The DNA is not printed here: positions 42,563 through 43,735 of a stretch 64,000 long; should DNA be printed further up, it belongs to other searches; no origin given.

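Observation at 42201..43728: IS cargo: PIN nuclease + 290-aa protein of unknown fold + small basic ORF, all translationally coupled to the transposase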

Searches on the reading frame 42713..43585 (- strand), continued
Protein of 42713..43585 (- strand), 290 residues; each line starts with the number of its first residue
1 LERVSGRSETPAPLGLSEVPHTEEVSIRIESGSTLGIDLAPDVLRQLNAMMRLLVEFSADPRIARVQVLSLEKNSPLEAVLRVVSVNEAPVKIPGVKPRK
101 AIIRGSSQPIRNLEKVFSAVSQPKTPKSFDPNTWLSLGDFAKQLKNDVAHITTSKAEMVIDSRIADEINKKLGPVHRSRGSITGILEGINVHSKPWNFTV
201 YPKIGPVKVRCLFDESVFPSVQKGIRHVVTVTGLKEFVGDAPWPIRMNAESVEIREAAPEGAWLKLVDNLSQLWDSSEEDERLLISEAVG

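Call 73: find_encoding_contigs(protein=P0172, flank=5000, max_places=3)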
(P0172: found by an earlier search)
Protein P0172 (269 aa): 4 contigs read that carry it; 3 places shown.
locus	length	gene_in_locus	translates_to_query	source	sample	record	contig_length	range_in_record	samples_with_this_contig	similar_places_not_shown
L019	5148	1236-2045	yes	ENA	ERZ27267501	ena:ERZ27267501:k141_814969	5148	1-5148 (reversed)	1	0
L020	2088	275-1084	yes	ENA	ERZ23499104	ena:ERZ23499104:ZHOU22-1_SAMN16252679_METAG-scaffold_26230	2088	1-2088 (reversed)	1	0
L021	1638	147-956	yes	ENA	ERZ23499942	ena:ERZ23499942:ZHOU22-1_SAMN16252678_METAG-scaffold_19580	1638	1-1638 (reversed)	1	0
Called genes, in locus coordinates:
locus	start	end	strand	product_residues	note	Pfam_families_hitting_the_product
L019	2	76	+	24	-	?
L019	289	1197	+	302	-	PF12760:Zn_ribbon_IS1595, PF12762:DDE_Tnp_IS1595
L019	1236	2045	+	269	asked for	-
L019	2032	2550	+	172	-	PF01850:PIN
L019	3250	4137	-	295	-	PF00574:CLP_protease (weak), PF25145:NfeD1b_N (weak), PF01343:Peptidase_S49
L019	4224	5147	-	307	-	?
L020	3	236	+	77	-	?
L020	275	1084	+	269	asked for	-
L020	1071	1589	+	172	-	PF01850:PIN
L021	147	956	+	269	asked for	-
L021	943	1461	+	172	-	PF01850:PIN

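Call 74: predict_structure(alignment_id=A5)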
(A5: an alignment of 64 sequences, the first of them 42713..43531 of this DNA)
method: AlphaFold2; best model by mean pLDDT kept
length: 272 residues; sequences in the alignment: 64
mean_pLDDT: 93.3   pTM: 0.78
mean pLDDT of the five models: 93.3, 92.8, 92.3, 92.1, 91.8
residues with pLDDT >= 90: 230; 70-90: 39; 50-70: 3; < 50: 0
segments of 3 or more residues with pLDDT < 50: none
pLDDT, mean of each block of 10 residues (from residue 1): 91 90 92 94 94 92 93 82 93 94 90 91 93 96 94 95 96 92 95 97 97 98 95 95 90 95 95 88
secondary structure, 60 per line:
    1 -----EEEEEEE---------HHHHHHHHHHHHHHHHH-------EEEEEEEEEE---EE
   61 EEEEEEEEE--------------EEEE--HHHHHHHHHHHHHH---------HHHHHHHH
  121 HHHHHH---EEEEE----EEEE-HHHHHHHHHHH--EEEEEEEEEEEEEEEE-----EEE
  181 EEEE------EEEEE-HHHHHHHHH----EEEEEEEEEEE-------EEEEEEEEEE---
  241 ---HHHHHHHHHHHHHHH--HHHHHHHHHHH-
elements in order: E6-12 H22-38 E46-55 E59-69 E84-87 H90-103 H113-126 E130-134 E139-142 H144-154 E157-172 E178-184 E191-195 H197-205 E210-220 E228-237 H244-258 H261-271

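Call 77: fold_search(model_id=the predicted structure, library=pdb)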
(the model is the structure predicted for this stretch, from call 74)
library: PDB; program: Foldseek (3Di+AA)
matches with E <= 10: 871; with E <= 0.001: 6
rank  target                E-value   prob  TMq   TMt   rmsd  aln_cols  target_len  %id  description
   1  5elo_B                2.8e-04  1.00  0.24  0.14   4.8        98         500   17  Crystal Structure of Lysyl-tRNA Synthetase from Cryptosporidium parvum complexed with L-lysine and cladosporin (released 2016-11-16)
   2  8s0v_A                4.3e-04  1.00  0.24  0.14   4.7        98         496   17  Crystal structure of Cryptosporidium parvum - Trypanosoma cruzi mutant lysyl tRNA synthetase in complex with inhibitor (released 2025-03-05)
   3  8s0v_B                4.5e-04  1.00  0.23  0.13  17.9       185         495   14  Crystal structure of Cryptosporidium parvum - Trypanosoma cruzi mutant lysyl tRNA synthetase in complex with inhibitor (released 2025-03-05)
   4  1bbw                  4.8e-04  1.00  0.23  0.14   9.3       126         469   13  LYSYL-TRNA SYNTHETASE (LYSS) (released 2000-11-10)
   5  7zog_D                7.7e-04  1.00  0.23  0.14   7.7       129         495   16  Crystal structure of Cryptosporidium parvum -Plasmodium falciparum mutant lysyl tRNA synthetase in complex with inhibi (released 2022-09-07)
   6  5elo_C                8.1e-04  1.00  0.23  0.13   7.7       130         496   15  Crystal Structure of Lysyl-tRNA Synthetase from Cryptosporidium parvum complexed with L-lysine and cladosporin (released 2016-11-16)
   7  7zog_A                1.1e-03  1.00  0.23  0.14   4.8        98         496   17  Crystal structure of Cryptosporidium parvum -Plasmodium falciparum mutant lysyl tRNA synthetase in complex with inhibi (released 2022-09-07)
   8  9kwd                  1.1e-03  0.99  0.22  0.13  20.3       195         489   12  Crystal structure of E.coli LysU complexing with LysSA and ATP (released 2025-12-10)
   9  5yzx_A                1.2e-03  0.99  0.23  0.14  20.2       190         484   13  Crystal structure of E.coli LysU T146D mutant (released 2018-12-19)
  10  1lyl_A                1.2e-03  0.98  0.21  0.13  19.8       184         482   13  LYSYL-TRNA SYNTHETASE (LYSU) (E.C.6.1.1.6) COMPLEXED WITH LYSINE (released 1995-10-15)
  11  7uy7_B                1.3e-03  1.00  0.24  0.22   6.4       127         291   14  Tetrahymena CST with Polymerase alpha-Primase (released 2022-07-13)
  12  7zog_B                1.5e-03  1.00  0.23  0.14   4.8        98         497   17  Crystal structure of Cryptosporidium parvum -Plasmodium falciparum mutant lysyl tRNA synthetase in complex with inhibi (released 2022-09-07)
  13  1e1o                  1.6e-03  0.98  0.23  0.14  20.4       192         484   12  lysyl-tRNA Synthetase (LYSU) hexagonal form, complexed with lysine (released 2000-07-28)
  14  6wbd_A                1.6e-03  0.97  0.21  0.13  18.4       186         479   12  Crystal Structure of Lysyl-tRNA synthetase from Stenotrophomonas maltophilia with bound L-lysine (released 2020-04-08)
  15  6m0t_A                2.2e-03  1.00  0.24  0.14   5.0       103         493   16  Crystal Structure of Lysyl-tRNA Synthetase from Plasmodium falciparum complexed with L-lysine and Cladosporin derivati (released 2021-04-21)
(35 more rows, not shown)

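Call 80: fold_search(model_id=the predicted structure, library=viral)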
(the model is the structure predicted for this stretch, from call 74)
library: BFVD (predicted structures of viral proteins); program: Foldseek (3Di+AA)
matches with E <= 10: 804; with E <= 0.001: 3
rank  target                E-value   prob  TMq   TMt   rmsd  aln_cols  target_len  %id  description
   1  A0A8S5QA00            1.8e-09  1.00  0.36  0.28  14.0       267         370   12  DUF6575 domain-containing protein [Siphoviridae sp. ctoic9]
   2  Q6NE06                2.7e-08  1.00  0.34  0.26  13.6       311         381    9  Uncharacterized protein [Leptospira phage LE1]
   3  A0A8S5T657            2.0e-07  1.00  0.34  0.34  15.6       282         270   12  Uncharacterized protein [Myoviridae sp. ctLIM9]
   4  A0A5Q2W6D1            2.9e-03  1.00  0.23  0.06   8.4       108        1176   16  (no name in the UniProt tables at hand)
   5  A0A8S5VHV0            4.1e-03  0.96  0.22  0.13  19.6       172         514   16  Putative nucleic acid-binding lipoprotein.1, putative nucleic acid-binding lipoprotein [Siphoviridae sp. ctNxi14]
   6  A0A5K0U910            5.2e-03  0.98  0.19  0.11  11.4       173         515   11  Exodeoxyribonuclease VII large subunit [Yasminevirus sp. GU-2018]
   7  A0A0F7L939            5.5e-03  1.00  0.22  0.34   5.3       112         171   14  Single-stranded DNA-binding protein [uncultured marine virus]
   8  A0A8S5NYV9            6.5e-03  0.75  0.21  0.26  24.3       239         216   12  tRNA_anti-like [Siphoviridae sp. ctiMP24]
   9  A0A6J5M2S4            7.3e-03  1.00  0.22  0.46   4.5        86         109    5  Uncharacterized protein [uncultured Caudovirales phage]
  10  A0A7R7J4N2            9.8e-03  1.00  0.23  0.41   8.3       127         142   12  (no name in the UniProt tables at hand)
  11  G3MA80                9.8e-03  0.54  0.21  0.10  26.5       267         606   12  Gp339 [Bacillus phage G]
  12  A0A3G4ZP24            1.0e-02  1.00  0.21  0.40   6.2        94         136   11  Uncharacterized protein [Terrestrivirus sp.]
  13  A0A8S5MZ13            1.0e-02  1.00  0.22  0.34   5.2        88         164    8  Uncharacterized protein [Podoviridae sp. ctlSr7]
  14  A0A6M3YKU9            1.0e-02  0.54  0.21  0.18  19.7       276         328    9  (no name in the UniProt tables at hand)
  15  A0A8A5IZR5            1.1e-02  1.00  0.23  0.15  10.3       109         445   11  (no name in the UniProt tables at hand)
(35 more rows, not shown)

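Call 86: search_dna_similar(query=window:42713-43531:-, collection=phages, mode=protein, max_evalue=1, max_rows=15)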
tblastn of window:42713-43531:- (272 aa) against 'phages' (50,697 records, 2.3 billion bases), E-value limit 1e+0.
Records with a match: 1; places in all: 1; records where one place covers at least 80% of the query: 0.
Best place of each record, by identity: <60% 1.
By first word of the organism name: Pseudomonas 1.
By host as written in the record: Pseudomonas aeruginosa 1.
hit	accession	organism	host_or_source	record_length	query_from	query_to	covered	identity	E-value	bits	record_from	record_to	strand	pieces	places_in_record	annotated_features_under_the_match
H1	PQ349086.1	Pseudomonas phage vB_PaeS_AV001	Pseudomonas aeruginosa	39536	142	237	35%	21.9%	2e-5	51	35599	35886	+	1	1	hypothetical protein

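Call 87: search_dna_similar(query=P0081, collection=phages, mode=protein, max_evalue=1, max_rows=15)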
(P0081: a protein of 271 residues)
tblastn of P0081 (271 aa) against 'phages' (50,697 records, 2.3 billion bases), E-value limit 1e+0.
Records with a match: 1; places in all: 1; records where one place covers at least 80% of the query: 1.
Best place of each record, by identity: <60% 1.
By first word of the organism name: Pseudomonas 1.
By host as written in the record: Pseudomonas aeruginosa 1.
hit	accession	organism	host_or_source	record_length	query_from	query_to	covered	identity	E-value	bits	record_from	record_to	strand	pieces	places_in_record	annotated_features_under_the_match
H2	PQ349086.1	Pseudomonas phage vB_PaeS_AV001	Pseudomonas aeruginosa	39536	2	271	100%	29.0%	4e-33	133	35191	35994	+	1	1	hypothetical protein | repressor protein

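Call 88: get_annotated_region(hit=H2, flank=4000)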
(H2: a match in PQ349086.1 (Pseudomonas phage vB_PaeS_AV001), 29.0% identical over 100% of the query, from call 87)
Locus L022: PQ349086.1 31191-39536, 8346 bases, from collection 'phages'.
description: Pseudomonas phage vB_PaeS_AV001, complete genome.
organism: Pseudomonas phage vB_PaeS_AV001 (NCBI taxid 3366615)
taxonomy: Viruses
host: Pseudomonas aeruginosa; source: -; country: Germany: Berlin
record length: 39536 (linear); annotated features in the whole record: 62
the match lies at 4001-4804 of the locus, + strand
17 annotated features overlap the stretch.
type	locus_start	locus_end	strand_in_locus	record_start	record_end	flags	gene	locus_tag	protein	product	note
CDS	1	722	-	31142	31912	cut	-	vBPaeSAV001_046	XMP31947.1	regulatory protein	-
CDS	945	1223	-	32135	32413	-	-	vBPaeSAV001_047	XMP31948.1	hypothetical protein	-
CDS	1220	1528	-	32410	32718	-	-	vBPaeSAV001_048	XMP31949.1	hypothetical protein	-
CDS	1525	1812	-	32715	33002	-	-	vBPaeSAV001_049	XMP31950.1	hypothetical protein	-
CDS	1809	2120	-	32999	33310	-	-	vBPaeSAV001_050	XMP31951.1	hypothetical protein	-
CDS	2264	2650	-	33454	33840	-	-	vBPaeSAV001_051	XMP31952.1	hypothetical protein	-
CDS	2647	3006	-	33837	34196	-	-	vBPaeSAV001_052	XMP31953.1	hypothetical protein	-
CDS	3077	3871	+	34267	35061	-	-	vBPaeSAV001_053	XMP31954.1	repressor protein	-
CDS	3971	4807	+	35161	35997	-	-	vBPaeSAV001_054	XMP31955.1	hypothetical protein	-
CDS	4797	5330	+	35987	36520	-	-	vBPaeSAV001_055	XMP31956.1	repressor protein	-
CDS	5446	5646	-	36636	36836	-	-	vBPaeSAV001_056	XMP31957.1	hypothetical protein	-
CDS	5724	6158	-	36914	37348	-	-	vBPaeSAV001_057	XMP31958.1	hypothetical protein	-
CDS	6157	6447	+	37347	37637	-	-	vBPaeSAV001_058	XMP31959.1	hypothetical protein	-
CDS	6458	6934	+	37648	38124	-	-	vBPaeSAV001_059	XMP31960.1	repressor domain protein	-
CDS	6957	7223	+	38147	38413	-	-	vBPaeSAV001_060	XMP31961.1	hypothetical protein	-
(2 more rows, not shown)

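Call 89: search_protein_families(library=pfam, proteins=[L022:4797-5330:+, L022:3971-4807:+, L022:3077-3871:+, L013:7980-8750:-, L013:8747-9967:-, L001:6897-9809:+, L001:3899-5215:+], max_evalue=0.01)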
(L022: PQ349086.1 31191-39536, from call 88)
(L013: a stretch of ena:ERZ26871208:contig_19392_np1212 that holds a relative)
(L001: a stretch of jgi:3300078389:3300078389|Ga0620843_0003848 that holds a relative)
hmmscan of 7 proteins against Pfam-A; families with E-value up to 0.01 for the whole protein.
L022:4797-5330:+ (177 aa): 1 family
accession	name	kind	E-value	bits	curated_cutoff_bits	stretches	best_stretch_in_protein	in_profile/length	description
PF01850.27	PIN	-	2.1e-08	35.3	23.6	1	9-137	2-113/120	PIN domain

L022:3971-4807:+ (278 aa): 0 families

L022:3077-3871:+ (264 aa): 1 family
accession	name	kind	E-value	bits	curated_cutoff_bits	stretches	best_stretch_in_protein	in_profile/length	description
PF00717.28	Peptidase_S24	-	1.2e-22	80.2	23.3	1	128-250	5-115/116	Peptidase S24-like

L013:7980-8750:- (256 aa): 0 families

L013:8747-9967:- (406 aa): 2 families
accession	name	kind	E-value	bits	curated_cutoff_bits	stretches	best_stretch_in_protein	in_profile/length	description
PF06114.19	Peptidase_M78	-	6.1e-07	29.7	22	1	163-265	3-98/123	IrrE N-terminal-like domain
PF13560.12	HTH_31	-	0.0027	18.4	27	0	14-56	18-61/64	Helix-turn-helix domain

L001:6897-9809:+ (970 aa): 0 families

L001:3899-5215:+ (438 aa): 1 family
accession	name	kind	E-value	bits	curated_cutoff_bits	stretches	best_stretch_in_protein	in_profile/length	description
PF02498.22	Bro-N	-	1.1e-10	42.4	25.6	1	171-268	3-94/96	BRO family, N-terminal domain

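Call 94: search_protein_families(library=padloc, alignment_id=A5, max_evalue=0.01)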
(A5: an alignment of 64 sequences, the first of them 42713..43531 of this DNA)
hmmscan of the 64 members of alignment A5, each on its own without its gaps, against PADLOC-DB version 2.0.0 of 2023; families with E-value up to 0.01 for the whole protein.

A. member 1, window:42713-43531:- (272 aa): 0 families

B. families by the number of members that match (of 64 scanned): 6 families
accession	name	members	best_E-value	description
PDLC04576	PDC-M32A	4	1.2e-06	-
PDLC02733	PbeC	1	9.2e-05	PbeC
PDLC04575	PDC-M32A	1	0.002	-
PDLC02690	Orf5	1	0.003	Orf5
PDLC02925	HTH_IX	1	0.007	-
PDLC04351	PDC-M03B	1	0.0082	-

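Call 102: search_protein_families(library=padloc, proteins=[L022:3971-4807:+, L022:4797-5330:+, L017:986-1801:+, L017:1791-2375:+, L013:6001-6825:+, L013:6812-7462:+, L019:1236-2045:+, L019:2032-2550:+], max_evalue=0.1)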
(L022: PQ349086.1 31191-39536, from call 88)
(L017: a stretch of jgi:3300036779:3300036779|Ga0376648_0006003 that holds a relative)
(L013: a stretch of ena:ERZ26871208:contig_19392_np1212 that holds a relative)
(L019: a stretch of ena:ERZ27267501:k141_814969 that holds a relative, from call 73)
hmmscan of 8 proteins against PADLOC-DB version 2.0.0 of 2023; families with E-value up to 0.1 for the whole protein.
L022:3971-4807:+ (278 aa): 0 families

L022:4797-5330:+ (177 aa): 0 families

L017:986-1801:+ (271 aa): 1 family
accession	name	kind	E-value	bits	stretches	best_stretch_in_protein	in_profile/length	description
PDLC04576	PDC-M32A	-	0.01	12.6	1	49-195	62-210/375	-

L017:1791-2375:+ (194 aa): 0 families

L013:6001-6825:+ (274 aa): 0 families

L013:6812-7462:+ (216 aa): 1 family
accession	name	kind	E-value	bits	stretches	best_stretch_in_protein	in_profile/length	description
PDLC03852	LmuA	-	0.0052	14.8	1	99-148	145-194/336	-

L019:1236-2045:+ (269 aa): 0 families

L019:2032-2550:+ (172 aa): 1 family
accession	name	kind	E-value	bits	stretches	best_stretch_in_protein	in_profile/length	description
PDLC03749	RT_UG13a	-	0.021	11.8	1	96-133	208-243/589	DRT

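Call 103: find_related_loci(query=A1, collection=metagenome_contigs, flank=5000)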
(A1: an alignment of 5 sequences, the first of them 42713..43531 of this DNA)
Query A1 (272 aa) in metagenome_contigs; peptide patterns used: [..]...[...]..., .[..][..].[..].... (x = any residue, [..] = any of these).
491 stretches matched a pattern, but none encodes a relative of the query by tblastn (E <= 1e-3).

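Call 104: find_related_loci(query=A1, collection=viral_contigs, flank=5000)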
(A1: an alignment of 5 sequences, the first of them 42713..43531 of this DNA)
Query A1 (272 aa) in viral_contigs; peptide patterns used: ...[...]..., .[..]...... (x = any residue, [..] = any of these).
118 stretches matched a pattern, but none encodes a relative of the query by tblastn (E <= 1e-3).

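Call 105: list_cluster_members(proteins=[P0020, P0023, P0024, P0025, P0030, P0033, P0034, P0040, P0043, P0049])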
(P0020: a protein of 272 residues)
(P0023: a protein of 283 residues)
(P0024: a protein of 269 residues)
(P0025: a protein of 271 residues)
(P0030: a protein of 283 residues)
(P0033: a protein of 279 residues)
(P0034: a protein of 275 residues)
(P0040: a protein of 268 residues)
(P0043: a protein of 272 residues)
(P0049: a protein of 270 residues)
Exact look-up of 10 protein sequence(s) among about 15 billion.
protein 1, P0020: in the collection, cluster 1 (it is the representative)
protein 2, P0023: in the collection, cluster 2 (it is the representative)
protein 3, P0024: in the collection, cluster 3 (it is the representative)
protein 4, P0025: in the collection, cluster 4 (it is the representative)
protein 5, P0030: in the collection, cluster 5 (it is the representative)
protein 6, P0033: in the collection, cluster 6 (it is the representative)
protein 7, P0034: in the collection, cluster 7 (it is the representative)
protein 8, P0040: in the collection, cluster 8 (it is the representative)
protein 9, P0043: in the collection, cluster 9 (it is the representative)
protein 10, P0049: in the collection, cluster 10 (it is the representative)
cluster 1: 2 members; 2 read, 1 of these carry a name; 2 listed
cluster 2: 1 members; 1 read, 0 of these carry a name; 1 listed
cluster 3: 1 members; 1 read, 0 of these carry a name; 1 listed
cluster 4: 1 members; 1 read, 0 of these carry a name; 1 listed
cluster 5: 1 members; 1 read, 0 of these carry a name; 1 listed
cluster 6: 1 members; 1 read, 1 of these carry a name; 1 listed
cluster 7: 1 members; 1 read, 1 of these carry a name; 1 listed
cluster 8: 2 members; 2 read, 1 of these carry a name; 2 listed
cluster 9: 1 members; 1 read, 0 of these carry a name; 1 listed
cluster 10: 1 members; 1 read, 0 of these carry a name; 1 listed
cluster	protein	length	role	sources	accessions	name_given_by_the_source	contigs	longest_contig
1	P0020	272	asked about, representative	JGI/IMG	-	hypothetical protein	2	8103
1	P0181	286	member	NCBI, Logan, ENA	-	-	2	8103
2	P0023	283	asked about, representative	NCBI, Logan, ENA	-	-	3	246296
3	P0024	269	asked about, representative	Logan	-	-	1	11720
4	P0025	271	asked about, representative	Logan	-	-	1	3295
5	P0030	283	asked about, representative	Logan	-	-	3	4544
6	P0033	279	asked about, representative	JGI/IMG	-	hypothetical protein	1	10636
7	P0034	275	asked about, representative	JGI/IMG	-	hypothetical protein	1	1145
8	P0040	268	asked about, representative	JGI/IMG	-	hypothetical protein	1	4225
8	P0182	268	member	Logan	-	-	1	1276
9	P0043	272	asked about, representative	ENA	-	-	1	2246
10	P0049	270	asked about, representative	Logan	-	-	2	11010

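Call 106: find_encoding_contigs(protein=P0023, flank=6000, max_places=2)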
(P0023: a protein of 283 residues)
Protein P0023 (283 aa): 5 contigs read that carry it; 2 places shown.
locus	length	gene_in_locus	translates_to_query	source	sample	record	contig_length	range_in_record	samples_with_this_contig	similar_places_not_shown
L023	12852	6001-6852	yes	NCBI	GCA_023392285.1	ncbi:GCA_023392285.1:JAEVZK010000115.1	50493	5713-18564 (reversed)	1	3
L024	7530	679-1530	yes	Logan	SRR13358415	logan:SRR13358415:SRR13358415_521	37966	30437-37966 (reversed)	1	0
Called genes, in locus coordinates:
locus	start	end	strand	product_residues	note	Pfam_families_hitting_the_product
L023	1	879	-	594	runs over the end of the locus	PF00239:Resolvase, PF07508:Recombinase (weak), PF13408:Zn_ribbon_recom (weak)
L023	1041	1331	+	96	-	-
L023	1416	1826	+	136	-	-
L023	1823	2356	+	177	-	-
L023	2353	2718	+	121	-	-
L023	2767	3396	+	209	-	-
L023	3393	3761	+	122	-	PF00239:Resolvase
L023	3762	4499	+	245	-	PF00239:Resolvase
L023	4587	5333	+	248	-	PF13408:Zn_ribbon_recom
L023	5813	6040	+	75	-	-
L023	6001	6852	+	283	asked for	-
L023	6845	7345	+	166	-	-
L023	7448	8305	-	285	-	-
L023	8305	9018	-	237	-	-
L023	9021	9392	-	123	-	-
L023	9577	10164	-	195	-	-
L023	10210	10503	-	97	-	-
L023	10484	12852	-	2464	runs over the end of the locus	-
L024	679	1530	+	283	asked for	-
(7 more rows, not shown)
